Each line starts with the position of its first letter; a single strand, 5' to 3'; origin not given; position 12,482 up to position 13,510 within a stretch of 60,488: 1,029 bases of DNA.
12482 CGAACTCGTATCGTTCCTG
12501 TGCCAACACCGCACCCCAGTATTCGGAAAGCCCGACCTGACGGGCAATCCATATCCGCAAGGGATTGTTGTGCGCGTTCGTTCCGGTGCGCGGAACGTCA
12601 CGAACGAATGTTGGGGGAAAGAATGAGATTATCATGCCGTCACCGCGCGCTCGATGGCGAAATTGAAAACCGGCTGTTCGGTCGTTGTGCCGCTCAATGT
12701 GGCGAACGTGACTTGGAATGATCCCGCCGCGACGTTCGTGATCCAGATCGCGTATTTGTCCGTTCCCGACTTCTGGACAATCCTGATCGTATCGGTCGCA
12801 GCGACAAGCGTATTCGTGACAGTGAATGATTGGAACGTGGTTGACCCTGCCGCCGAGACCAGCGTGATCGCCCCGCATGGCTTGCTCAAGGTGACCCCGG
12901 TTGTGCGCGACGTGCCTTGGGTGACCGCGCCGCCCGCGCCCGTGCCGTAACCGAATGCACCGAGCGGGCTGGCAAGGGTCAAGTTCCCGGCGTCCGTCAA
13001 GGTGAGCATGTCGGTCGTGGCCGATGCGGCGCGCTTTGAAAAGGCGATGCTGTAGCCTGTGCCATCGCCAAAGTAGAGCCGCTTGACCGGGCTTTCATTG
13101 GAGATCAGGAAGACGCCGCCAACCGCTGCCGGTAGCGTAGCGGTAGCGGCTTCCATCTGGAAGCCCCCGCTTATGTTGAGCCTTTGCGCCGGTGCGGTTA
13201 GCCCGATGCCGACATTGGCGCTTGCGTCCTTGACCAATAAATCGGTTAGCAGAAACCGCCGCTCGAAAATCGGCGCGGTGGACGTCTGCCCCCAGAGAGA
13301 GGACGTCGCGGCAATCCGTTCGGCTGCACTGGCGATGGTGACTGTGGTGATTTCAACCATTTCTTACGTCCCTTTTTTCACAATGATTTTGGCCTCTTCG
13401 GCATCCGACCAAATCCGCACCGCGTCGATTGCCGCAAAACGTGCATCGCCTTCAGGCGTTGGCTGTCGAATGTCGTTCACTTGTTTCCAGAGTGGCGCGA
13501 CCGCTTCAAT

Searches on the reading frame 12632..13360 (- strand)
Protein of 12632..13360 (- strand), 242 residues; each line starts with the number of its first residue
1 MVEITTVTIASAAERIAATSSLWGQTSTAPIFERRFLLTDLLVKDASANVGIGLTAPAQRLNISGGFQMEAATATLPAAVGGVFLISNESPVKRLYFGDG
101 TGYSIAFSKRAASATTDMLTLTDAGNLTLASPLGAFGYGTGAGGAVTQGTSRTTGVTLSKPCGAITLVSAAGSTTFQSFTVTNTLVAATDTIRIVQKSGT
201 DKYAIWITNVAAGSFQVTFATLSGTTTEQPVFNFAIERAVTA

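Call 11: search_protein_families(library=phrogs, proteins=[window:12632-13360:-], max_evalue=0.01)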
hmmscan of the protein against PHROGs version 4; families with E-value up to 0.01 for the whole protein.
window:12632-13360:- (242 aa): 1 family
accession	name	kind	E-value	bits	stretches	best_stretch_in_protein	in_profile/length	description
phrog_18251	-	unknown function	6.9e-20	72.7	1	100-238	140-280/284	-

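Call 12: search_protein_families(library=pfam, proteins=[window:12632-13360:-], max_evalue=0.01)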
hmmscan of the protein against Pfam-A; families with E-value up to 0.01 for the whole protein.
window:12632-13360:- (242 aa): 0 families
